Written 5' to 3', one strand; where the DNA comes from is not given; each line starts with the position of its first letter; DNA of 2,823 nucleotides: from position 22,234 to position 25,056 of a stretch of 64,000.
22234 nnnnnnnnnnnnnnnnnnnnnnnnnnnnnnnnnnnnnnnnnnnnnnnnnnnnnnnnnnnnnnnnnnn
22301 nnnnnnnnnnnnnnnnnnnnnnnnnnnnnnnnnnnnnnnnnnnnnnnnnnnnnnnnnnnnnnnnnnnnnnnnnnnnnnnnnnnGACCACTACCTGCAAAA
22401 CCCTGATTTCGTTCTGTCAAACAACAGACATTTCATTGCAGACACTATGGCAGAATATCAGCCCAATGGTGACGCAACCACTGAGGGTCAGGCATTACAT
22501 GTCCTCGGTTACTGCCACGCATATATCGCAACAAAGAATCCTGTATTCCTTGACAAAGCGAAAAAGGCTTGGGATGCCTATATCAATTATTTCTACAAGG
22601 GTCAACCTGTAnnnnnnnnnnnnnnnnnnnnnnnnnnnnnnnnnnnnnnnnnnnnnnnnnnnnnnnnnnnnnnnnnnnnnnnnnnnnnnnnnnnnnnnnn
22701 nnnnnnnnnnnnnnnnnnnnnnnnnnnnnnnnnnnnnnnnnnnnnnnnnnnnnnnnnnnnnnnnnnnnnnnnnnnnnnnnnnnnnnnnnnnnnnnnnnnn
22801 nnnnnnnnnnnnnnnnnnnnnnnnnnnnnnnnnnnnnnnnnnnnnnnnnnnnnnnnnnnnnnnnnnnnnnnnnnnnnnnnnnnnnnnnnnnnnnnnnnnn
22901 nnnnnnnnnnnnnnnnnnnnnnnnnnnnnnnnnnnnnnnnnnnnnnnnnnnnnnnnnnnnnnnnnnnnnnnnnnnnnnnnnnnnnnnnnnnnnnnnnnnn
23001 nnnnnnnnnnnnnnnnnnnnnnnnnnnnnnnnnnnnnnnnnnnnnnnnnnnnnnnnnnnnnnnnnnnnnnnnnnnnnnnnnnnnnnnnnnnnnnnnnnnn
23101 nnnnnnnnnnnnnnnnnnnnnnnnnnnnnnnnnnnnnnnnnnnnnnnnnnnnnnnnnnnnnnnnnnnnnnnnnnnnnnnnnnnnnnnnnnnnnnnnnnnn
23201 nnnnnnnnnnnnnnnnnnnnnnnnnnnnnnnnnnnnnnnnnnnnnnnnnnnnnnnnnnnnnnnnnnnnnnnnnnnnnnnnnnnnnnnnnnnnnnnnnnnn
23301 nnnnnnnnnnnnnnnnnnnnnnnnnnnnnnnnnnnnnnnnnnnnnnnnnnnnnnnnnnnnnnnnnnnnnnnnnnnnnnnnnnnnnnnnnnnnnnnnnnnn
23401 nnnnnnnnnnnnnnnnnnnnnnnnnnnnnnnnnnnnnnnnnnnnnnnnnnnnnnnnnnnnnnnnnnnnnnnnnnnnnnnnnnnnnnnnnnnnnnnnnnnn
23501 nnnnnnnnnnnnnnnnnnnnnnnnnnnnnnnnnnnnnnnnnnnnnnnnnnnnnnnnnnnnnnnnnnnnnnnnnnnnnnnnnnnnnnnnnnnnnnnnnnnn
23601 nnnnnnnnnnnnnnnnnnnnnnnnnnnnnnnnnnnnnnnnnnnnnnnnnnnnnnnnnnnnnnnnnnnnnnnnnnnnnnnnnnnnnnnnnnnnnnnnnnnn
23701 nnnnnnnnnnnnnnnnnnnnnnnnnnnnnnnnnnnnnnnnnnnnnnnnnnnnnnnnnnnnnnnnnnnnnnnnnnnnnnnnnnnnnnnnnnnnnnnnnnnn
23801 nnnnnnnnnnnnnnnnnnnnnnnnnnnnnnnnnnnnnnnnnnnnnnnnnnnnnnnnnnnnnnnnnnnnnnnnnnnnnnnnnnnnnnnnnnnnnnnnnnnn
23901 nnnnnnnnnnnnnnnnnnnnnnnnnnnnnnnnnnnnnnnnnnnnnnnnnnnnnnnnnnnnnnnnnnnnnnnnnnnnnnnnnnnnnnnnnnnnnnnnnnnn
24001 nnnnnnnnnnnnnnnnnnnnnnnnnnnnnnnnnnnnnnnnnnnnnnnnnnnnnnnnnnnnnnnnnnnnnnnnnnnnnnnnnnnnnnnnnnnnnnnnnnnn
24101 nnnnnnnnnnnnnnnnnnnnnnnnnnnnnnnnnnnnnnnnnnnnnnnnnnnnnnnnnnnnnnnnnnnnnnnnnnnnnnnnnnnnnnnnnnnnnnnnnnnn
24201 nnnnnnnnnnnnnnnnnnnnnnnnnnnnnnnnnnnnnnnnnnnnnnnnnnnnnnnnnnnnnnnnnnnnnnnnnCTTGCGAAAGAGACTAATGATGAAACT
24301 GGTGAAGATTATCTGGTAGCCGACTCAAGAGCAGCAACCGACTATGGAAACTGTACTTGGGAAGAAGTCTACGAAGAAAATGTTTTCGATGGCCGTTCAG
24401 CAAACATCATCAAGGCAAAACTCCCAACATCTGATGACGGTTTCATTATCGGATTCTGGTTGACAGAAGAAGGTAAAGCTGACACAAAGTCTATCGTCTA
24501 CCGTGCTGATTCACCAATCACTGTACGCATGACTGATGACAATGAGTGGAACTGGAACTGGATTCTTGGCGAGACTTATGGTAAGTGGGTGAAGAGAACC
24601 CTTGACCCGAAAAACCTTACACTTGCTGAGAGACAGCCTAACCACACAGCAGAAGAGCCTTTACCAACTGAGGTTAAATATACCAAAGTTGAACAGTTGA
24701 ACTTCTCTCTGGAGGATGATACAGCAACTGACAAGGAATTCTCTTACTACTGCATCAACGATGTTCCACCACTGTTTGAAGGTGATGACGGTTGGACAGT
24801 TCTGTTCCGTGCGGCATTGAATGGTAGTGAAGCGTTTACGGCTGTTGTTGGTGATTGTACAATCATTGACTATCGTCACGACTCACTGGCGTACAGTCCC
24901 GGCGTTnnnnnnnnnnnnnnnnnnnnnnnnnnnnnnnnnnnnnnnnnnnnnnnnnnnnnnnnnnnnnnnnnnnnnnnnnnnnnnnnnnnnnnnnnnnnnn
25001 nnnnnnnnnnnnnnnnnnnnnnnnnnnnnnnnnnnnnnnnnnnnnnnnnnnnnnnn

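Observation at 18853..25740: Tail fibre cluster built by domain shuffling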

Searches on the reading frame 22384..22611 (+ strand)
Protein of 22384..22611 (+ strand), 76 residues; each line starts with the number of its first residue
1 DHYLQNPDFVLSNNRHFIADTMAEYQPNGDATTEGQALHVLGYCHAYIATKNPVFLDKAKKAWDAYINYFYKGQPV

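Call 117: search_solved_structures(query=window:22384-22611:+, max_evalue=10, show_alignments=5)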
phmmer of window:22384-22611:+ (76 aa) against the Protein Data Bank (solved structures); distinct sequences matched with E-value up to 10: 9.
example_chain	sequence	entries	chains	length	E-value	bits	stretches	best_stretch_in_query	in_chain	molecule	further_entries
4v1r_A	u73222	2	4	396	0.023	18.3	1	38-62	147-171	ALPHA-1,6-MANNANASE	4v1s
4boj_A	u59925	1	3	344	0.26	15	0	24-65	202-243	ALPHA-1,6-MANNANASE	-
5agd_A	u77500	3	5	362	0.28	14.8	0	24-65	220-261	ALPHA-1,6-MANNANASE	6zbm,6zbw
4d4a_A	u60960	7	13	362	0.29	14.8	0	24-65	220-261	ALPHA-1,6-MANNANASE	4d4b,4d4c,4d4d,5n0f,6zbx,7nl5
4bok_A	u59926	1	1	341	0.29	14.8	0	24-65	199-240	ALPHA-1,6-MANNANASE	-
4z4l_A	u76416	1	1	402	0.53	14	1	37-65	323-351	Cellobiose 2-epimerase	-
3vw5_A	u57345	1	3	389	0.71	13.6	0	36-70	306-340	Cellobiose 2-epimerase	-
5m77_A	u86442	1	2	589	1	13.1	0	24-65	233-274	Alpha-1,6-mannanase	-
5zhb_A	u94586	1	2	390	1.4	12.6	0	39-70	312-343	Cellobiose 2-epimerase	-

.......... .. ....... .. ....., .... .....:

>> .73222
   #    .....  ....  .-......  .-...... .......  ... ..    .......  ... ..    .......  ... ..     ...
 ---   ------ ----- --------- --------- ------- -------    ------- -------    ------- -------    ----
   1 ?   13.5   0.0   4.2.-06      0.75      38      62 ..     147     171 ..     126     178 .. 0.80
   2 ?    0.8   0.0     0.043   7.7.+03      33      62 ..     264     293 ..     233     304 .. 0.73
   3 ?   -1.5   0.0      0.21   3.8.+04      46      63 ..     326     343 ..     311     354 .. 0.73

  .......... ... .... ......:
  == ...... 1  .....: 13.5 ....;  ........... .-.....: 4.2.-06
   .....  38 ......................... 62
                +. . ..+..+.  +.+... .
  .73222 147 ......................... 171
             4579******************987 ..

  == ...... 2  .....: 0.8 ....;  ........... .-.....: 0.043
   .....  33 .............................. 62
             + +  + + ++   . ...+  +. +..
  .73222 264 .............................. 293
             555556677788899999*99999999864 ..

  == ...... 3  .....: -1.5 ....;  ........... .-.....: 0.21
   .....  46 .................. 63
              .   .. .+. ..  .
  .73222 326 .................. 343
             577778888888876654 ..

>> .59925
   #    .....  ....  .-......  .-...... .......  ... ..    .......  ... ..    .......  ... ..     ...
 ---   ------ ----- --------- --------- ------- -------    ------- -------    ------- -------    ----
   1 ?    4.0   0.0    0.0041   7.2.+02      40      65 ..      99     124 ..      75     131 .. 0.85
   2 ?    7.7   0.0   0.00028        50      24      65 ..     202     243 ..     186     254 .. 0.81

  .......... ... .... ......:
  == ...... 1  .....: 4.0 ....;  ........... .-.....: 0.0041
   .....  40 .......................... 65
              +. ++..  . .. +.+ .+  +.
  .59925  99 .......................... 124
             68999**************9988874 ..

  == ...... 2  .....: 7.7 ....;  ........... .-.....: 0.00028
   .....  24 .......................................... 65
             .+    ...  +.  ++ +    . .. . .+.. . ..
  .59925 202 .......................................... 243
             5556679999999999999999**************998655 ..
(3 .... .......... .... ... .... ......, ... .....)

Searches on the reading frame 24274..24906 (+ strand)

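Call 82: search_protein_families(library=pfam, proteins=[window:24274-24906:+], max_evalue=10)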
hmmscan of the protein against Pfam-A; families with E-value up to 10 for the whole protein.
window:24274-24906:+ (211 aa): 2 families
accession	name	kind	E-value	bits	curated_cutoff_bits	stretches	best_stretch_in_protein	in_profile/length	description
PF09183.16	DUF1947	-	0.1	13.3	22.5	1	151-173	33-54/65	Domain of unknown function (DUF1947)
PF13206.11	VSG_B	-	0.13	11.9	25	1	116-155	31-69/352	Trypanosomal VSG domain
